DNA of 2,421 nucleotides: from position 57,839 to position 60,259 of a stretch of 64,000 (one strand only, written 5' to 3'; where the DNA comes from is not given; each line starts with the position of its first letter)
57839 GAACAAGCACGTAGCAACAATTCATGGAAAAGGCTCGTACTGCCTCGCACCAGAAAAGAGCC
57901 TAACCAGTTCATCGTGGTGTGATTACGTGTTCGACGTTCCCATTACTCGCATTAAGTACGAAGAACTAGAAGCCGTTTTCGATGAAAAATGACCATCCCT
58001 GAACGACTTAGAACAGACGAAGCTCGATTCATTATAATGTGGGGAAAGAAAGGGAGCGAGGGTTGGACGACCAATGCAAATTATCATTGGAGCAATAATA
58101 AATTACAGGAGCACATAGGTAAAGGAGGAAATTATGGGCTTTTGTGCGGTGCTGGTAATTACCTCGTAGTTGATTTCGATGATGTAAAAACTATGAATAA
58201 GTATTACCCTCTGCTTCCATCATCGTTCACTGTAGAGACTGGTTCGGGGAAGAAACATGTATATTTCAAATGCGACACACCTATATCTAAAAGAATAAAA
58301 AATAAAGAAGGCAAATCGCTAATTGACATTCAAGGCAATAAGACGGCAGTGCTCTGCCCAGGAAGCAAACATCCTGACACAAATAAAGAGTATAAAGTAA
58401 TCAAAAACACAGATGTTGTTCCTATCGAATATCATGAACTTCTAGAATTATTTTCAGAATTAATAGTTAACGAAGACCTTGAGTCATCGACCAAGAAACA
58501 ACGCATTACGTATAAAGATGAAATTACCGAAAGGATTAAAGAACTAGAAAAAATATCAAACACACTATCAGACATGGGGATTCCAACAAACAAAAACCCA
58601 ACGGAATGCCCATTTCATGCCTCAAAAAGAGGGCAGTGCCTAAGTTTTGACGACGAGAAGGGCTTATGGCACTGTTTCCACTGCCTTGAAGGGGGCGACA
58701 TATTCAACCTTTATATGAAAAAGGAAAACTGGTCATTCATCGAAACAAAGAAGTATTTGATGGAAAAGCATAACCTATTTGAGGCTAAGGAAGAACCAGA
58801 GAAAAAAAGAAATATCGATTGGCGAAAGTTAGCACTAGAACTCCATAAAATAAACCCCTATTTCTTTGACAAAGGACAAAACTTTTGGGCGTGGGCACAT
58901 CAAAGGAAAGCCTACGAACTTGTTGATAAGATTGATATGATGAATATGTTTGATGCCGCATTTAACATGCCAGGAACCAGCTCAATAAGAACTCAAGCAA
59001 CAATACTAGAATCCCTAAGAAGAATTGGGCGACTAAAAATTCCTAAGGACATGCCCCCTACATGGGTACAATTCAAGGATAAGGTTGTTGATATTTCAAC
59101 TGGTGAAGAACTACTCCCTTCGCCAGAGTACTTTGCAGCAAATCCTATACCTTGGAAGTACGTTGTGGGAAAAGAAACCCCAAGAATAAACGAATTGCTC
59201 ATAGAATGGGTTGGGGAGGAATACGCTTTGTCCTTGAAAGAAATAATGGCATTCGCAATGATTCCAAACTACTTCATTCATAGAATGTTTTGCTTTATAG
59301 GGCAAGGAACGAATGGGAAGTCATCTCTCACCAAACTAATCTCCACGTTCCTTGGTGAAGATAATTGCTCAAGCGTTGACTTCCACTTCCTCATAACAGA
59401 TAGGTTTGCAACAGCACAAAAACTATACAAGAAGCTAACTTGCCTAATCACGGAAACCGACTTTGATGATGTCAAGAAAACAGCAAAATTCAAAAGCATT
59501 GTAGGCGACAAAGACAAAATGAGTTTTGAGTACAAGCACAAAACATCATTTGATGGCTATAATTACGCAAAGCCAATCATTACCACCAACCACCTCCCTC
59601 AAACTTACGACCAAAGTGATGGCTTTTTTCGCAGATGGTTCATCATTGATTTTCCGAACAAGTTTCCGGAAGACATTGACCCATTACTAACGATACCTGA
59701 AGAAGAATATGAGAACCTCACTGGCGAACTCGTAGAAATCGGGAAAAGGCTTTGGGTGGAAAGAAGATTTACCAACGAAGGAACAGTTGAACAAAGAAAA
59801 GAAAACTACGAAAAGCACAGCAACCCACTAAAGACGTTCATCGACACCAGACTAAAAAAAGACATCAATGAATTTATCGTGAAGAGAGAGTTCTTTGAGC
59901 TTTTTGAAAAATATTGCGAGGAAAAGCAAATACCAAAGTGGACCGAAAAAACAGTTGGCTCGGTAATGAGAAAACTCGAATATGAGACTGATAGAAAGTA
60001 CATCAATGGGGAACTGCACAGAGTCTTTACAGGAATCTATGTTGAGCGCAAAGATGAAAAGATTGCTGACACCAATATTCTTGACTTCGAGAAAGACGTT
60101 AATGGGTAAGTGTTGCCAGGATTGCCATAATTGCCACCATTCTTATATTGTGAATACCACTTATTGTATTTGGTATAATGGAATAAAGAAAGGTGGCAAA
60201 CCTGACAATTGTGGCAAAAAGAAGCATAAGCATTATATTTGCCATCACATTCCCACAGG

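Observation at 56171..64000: Abrupt compositional break after tRNA-Thr(TGT): integrated pRN1-type plasmid-like element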

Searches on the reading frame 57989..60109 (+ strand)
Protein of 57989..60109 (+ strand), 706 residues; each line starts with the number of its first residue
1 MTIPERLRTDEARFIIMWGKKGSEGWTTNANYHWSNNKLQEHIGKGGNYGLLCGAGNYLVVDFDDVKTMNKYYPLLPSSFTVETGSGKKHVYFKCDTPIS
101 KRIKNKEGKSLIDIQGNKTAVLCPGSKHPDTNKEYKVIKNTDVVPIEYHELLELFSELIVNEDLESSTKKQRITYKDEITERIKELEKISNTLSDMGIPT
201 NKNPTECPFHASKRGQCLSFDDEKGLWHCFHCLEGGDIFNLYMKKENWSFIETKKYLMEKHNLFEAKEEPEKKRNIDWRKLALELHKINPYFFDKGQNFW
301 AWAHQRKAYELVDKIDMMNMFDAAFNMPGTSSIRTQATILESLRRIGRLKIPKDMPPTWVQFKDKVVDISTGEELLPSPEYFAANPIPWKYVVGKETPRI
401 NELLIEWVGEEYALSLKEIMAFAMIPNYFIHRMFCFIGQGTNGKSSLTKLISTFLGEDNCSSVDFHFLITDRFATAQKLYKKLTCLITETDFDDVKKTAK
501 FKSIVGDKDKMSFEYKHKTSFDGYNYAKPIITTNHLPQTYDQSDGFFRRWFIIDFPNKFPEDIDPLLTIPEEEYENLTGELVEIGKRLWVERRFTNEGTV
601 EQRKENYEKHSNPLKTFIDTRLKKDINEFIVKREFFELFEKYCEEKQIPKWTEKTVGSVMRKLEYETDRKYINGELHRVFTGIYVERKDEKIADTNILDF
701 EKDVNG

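Call 6: search_protein_families(library=pfam, proteins=[window:57989-60109:+], max_evalue=0.1)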
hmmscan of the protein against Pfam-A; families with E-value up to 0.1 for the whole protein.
window:57989-60109:+ (706 aa): 5 families
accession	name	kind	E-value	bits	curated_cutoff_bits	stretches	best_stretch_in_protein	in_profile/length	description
PF19263.5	DUF5906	-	1.2e-16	61.9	27.6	1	436-549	1-114/114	Family of unknown function (DUF5906)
PF09250.16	Prim-Pol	-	3.9e-13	50.6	22.8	1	42-141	43-149/158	Bifunctional DNA primase/polymerase, N-terminal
PF01807.25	Zn_ribbon_DnaG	-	2.8e-10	40.3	24.9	1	205-263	34-91/98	CHC2 zinc finger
PF08706.16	D5_N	-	0.038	14.7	22.4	1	297-406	27-142/145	D5 N terminal like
PF00669.25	Flagellin_N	-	0.089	13.3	26.6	0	147-194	80-127/139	Bacterial flagellin N-terminal helical region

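Call 7: search_protein_families(library=phrogs, proteins=[window:57989-60109:+], max_evalue=0.01)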
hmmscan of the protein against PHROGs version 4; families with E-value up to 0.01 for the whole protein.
window:57989-60109:+ (706 aa): 16 families
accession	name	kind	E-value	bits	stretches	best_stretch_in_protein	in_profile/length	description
phrog_1156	-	DNA, RNA and nucleotide metabolism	3e-53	182.5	2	357-690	481-830/855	DNA primase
phrog_864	-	DNA, RNA and nucleotide metabolism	8.4e-52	177.8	1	57-690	49-630/1064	DNA primase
phrog_6088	-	DNA, RNA and nucleotide metabolism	4.1e-36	125.7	1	321-688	394-766/772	DNA primase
phrog_1829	-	DNA, RNA and nucleotide metabolism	1.1e-34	120.7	1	341-689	412-759/772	DNA primase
phrog_7601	-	unknown function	8.5e-22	78.9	1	416-658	5-248/289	-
phrog_2478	-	DNA, RNA and nucleotide metabolism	3.1e-20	72.9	1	356-689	505-844/854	DNA polymerase/primase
phrog_16213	-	DNA, RNA and nucleotide metabolism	1.3e-12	47.8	1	333-564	289-527/732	DNA primase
phrog_6444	-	DNA, RNA and nucleotide metabolism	5.3e-11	43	1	201-287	34-121/577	DNA primase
phrog_11992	-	unknown function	2.9e-08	35.1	1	178-280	2-105/177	-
phrog_360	-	DNA, RNA and nucleotide metabolism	5.7e-08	33.9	1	201-257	28-83/133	DNA primase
phrog_1883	-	DNA, RNA and nucleotide metabolism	2e-07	30.7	1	416-646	476-712/756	DNA helicase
phrog_3022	-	DNA, RNA and nucleotide metabolism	2.4e-07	30.5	1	44-177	71-205/788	DNA primase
phrog_47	-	DNA, RNA and nucleotide metabolism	8.3e-07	28.9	1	193-291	35-153/947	DNA primase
phrog_510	-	DNA, RNA and nucleotide metabolism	1.2e-05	25.2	1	201-250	42-90/667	DNA primase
phrog_16950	-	DNA, RNA and nucleotide metabolism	0.00036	19.5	1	430-559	558-689/843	DNA primase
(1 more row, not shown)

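Call 20: search_protein_families(library=ncbifam, proteins=[window:57989-60109:+], max_evalue=0.01)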
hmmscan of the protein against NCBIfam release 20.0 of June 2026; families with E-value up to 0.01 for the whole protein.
window:57989-60109:+ (706 aa): 5 families
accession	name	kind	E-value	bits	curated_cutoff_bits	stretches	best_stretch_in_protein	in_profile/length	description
TIGR01613.1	primase_Cterm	subfamily_domain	5e-39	134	108.7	1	363-648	6-296/304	phage/plasmid primase, P4 family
NF005477.0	PRK07078.1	subfamily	6.5e-13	47.7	1014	1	403-691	461-751/759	hypothetical protein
NF011296.0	PRK14709.1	subfamily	2.6e-12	46.1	613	1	409-690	183-464/469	hypothetical protein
TIGR01391.1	dnaG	equivalog_domain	8.9e-12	44.6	283.6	1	205-294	35-124/414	DNA primase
TIGR02760.1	TraI_TIGR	equivalog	0.0097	13.3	929.85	0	155-281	1530-1666/1960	conjugative transfer relaxase/helicase TraI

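Call 32: search_solved_structures(query=window:57989-60109:+, max_evalue=1)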
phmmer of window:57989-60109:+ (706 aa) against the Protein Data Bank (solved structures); distinct sequences matched with E-value up to 1: 5.
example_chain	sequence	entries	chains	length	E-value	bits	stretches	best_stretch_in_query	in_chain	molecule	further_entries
1d0q_A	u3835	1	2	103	1.7e-05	26.7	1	207-260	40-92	DNA PRIMASE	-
2au3_A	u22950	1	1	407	0.3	12.7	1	177-261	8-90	DNA primase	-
8ghu_A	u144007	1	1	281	0.49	12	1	163-229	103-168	16S rRNA (guanine(1405)-N(7))-methyltransferase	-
6pqb_A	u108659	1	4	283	0.49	12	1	163-229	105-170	16S rRNA (guanine(1405)-N(7))-methyltransferase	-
6cn0_A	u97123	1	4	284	0.49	12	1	163-229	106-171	16S rRNA (guanine(1405)-N(7))-methyltransferase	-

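Call 35: find_homologous_proteins(query=window:57989-60109:+, max_evalue=1e-10)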
Query window:57989-60109:+ (706 aa): 125 proteins with E <= 1e-10 among 8000 candidates; the best 120 are listed.
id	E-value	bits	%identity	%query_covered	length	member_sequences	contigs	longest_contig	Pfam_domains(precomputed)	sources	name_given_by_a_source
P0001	0.0e+0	1657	100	100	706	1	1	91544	PF01807.26,PF19263.6,PF09250.17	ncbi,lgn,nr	ncbi:bifunctional DNA primase/polymerase [Candidatus Woesearchaeota archaeon]|nr:bifunctional DNA pr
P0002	2.6e-156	540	41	95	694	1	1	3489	PF01807.26,PF19263.6,PF09250.17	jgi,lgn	-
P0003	2.1e-150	521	39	96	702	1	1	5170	PF01807.26,PF19263.6,PF09250.17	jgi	-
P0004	8.9e-149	515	40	92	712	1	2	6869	PF01807.26,PF19263.6,PF09250.17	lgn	-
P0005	3.0e-146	507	40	87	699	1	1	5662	PF01807.26,PF19263.6,PF09250.17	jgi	-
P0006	3.5e-146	507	39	95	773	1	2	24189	PF01807.26,PF19263.6,PF09250.17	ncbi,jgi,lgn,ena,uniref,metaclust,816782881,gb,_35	ncbi:hypothetical protein LCGC14_0534770 [marine sediment metagenome]|uniref:SF3 helicase domain-con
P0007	1.0e-145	505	39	96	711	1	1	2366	PF01807.26,PF19263.6,PF09250.17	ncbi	-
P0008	7.6e-144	499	38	96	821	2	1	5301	PF01807.26,PF19263.6,PF09250.17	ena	-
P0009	9.5e-144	499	40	95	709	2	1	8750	PF01807.26,PF19263.6,PF09250.17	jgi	-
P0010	1.2e-143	498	40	91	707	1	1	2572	PF01807.26,PF19263.6,PF09250.17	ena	-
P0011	3.3e-142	494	40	92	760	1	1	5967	PF01807.26,PF19263.6,PF09250.17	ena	-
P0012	4.1e-142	493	38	97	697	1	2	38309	PF01807.26,PF19263.6,PF09250.17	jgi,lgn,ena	-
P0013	1.3e-141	492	40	91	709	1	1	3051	PF01807.26,PF19263.6,PF09250.17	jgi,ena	-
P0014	1.7e-141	491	38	94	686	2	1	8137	PF01807.26,PF19263.6,PF09250.17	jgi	-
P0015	1.1e-140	489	39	92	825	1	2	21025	PF01807.26,PF19263.6,PF09250.17,PF03288.23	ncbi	-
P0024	1.1e-132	462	36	96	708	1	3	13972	PF01807.26,PF19263.6,PF09250.17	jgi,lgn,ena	jgi:P4 family phage/plasmid primase-like protien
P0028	8.3e-128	446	38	91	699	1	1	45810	PF01807.26,PF19263.6,PF09250.17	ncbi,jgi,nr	ncbi:MAG: bifunctional DNA primase/polymerase [Methanosarcinaceae archaeon]|nr:bifunctional DNA prim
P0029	2.3e-127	445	35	98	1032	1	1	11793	PF01807.26,PF19263.6,PF01844.30,PF09250.17,PF14279.13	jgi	jgi:P4 family phage/plasmid primase-like protien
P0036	3.4e-115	404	35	95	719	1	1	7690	PF19263.6,PF09250.17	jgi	jgi:P4 family phage/plasmid primase-like protien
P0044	5.4e-108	380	45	50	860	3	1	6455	PF19263.6,PF09250.17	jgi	jgi:P4 family phage/plasmid primase-like protien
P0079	3.4e-88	315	31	94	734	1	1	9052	PF19263.6,PF09250.17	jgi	jgi:P4 family phage/plasmid primase-like protien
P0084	1.7e-85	306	39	54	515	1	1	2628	PF19263.6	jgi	jgi:P4 family phage/plasmid primase-like protien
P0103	1.9e-73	266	38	48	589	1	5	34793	PF19263.6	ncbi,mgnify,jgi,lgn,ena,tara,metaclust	mgnify:CR=1 FL=1|jgi:P4 family phage/plasmid primase-like protien|tara:strand:- start:4072 stop:5841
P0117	1.2e-26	112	24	48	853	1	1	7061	PF19263.6,PF09250.17,PF08706.17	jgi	jgi:P4 family phage/plasmid primase-like protien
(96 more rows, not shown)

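Call 36: find_encoding_contigs(protein=P0001, flank=10000, max_places=4)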
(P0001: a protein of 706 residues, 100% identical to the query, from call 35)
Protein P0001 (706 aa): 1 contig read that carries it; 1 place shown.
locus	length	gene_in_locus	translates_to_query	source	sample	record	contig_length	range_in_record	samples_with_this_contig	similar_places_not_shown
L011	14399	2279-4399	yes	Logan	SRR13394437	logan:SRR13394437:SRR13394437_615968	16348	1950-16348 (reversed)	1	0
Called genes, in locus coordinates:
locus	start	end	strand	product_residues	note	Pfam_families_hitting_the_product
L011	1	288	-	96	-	?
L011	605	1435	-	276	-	-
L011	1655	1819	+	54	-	-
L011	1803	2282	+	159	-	-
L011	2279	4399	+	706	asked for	PF09250:Prim-Pol, PF01807:Zn_ribbon_DnaG, PF19263:DUF5906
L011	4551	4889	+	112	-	-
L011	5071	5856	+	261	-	-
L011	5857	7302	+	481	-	PF01702:TGT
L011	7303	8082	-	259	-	PF01555:N6_N4_Mtase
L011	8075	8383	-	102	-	-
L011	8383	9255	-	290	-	PF02086:MethyltransfD12 (faint), PF01555:N6_N4_Mtase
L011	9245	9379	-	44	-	-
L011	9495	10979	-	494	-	PF11074:DUF2779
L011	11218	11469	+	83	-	-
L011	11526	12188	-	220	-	-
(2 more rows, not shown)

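Call 37: find_encoding_contigs(protein=P0028, flank=10000, max_places=2)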
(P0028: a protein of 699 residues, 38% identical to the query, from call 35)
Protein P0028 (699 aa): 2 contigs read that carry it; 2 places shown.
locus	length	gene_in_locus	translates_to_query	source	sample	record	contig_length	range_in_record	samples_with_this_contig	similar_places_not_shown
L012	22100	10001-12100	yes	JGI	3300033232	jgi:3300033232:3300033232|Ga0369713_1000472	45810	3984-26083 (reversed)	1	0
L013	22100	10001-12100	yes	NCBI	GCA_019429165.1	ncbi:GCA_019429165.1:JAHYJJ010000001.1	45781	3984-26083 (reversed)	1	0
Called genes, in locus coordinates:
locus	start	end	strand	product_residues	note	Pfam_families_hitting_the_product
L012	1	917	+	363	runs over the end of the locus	PF05065:Phage_capsid (weak), PF17236:SU10_MCP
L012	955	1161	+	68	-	-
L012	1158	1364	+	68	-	-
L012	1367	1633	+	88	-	-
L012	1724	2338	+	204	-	-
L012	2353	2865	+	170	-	-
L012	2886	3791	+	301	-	PF18906:Phage_tube_2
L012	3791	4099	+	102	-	-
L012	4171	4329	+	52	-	-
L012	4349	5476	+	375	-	-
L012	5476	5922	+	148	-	-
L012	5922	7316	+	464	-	-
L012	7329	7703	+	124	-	-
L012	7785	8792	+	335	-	-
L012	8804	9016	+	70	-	-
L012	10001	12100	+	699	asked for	PF09250:Prim-Pol, PF01807:Zn_ribbon_DnaG, PF19263:DUF5906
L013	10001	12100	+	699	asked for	PF09250:Prim-Pol, PF01807:Zn_ribbon_DnaG, PF19263:DUF5906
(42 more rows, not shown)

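Call 38: find_encoding_contigs(protein=P0012, flank=10000, max_places=2)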
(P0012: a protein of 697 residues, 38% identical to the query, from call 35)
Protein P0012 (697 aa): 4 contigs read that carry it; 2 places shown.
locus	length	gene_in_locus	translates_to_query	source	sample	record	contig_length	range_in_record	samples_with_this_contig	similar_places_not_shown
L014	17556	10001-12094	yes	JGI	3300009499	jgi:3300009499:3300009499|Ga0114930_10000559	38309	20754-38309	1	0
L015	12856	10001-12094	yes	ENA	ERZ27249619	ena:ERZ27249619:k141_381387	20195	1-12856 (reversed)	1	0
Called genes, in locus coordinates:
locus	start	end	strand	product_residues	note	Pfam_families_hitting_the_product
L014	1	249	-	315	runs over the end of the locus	PF27225:AF_1859_N, PF10040:CRISPR_Cas6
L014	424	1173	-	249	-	PF00239:Resolvase, PF07508:Recombinase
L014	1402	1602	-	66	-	-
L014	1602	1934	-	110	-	-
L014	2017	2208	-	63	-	-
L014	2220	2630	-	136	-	-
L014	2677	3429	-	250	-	PF13230:GATase_4 (weak)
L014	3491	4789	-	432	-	PF12224:Amidoligase_2 (faint)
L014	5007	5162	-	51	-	-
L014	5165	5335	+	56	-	-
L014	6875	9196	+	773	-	-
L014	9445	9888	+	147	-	-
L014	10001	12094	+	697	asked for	PF09250:Prim-Pol, PF01807:Zn_ribbon_DnaG, PF19263:DUF5906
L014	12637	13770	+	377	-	PF00589:Phage_integrase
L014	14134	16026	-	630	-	-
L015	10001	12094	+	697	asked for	PF09250:Prim-Pol, PF01807:Zn_ribbon_DnaG, PF19263:DUF5906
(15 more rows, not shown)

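Call 47: find_related_loci(query=window:57989-60109:+, collection=viral_contigs, flank=8000)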
Query window:57989-60109:+ (706 aa) in viral_contigs; peptide patterns used: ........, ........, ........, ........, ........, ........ (x = any residue, [..] = any of these).
2 stretches matched a pattern, but none encodes a relative of the query by tblastn (E <= 1e-3).

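Call 85: search_dna_similar(query=window:57989-60109:+, collection=plasmids, mode=protein, max_rows=15)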
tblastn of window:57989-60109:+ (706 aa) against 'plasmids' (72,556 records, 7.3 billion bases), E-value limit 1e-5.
Records with a match: 37; places in all: 41; records where one place covers at least 80% of the query: 0.
Best place of each record, by identity: <60% 37.
By first word of the organism name: Sulfolobus 4; Loigolactobacillus 3; Alicyclobacillus 2; Halarchaeum 2; Streptomyces 2; Pediococcus 2; Gloeothece 2; Streptococcus 2; Bradyrhizobium 2; Haloquadratum 1; and 15 more.
By predicted mobility (MOB-suite, as given by PLSDB): non-mobilizable 29; conjugative 5; mobilizable 3.
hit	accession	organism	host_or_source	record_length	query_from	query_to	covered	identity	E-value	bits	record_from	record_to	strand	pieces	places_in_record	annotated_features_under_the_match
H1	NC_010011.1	Sulfolobus islandicus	-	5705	48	562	73%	22.3%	1e-14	86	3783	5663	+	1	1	none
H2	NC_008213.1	Haloquadratum walsbyi DSM 16790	-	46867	360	699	48%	26.8%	8e-17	93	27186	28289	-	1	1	phage/plasmid primase, P4 family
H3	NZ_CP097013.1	Enterococcus faecalis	whole organism,pet food (BARF)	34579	339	675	48%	26.3%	2e-8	66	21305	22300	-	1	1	phage/plasmid primase, P4 family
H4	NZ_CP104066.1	Alicyclobacillus dauci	cell culture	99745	354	650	42%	29.0%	1e-32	143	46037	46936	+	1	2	DNA primase family protein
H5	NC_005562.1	Acidianus ambivalens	-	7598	380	699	45%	25.9%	5e-22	109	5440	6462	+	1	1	phage/plasmid primase, P4 family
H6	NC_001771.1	Sulfolobus islandicus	-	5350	398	683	41%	28.4%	1e-23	114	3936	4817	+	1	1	phage/plasmid primase, P4 family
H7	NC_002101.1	Sulfolobus islandicus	-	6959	406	685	40%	28.4%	1e-19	102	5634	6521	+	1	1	phage/plasmid primase, P4 family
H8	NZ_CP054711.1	Halarchaeum sp. CBA1220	solar salt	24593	359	683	46%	23.5%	8e-10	70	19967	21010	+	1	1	phage/plasmid primase, P4 family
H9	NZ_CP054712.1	Halarchaeum sp. CBA1220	solar salt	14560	359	683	46%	23.5%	2e-9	69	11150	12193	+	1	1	phage/plasmid primase, P4 family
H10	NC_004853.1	Sulfolobus islandicus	-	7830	398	645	35%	30.6%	9e-24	115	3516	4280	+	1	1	phage/plasmid primase, P4 family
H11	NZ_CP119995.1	Halomarina sp. PSR21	cell culture,saline soil from Tarim ...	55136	366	680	45%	24.0%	2e-14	86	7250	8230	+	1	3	phage/plasmid primase, P4 family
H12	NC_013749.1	Haloterrigena turkmenica DSM 5511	-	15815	360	656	42%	24.5%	3e-14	84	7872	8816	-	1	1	DNA primase family protein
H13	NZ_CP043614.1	Lentilactobacillus buchneri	cell culture,kimchi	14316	333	557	32%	31.0%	4e-12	78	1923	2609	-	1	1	DNA primase family protein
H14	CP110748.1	Klebsiella pneumoniae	Homo sapiens,urine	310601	354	683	47%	21.1%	1e-6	60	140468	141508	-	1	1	phage/plasmid primase, P4 family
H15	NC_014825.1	Ruminococcus albus 7 = DSM 20455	-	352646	403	686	40%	24.2%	5e-7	61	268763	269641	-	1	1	phage/plasmid primase, P4 family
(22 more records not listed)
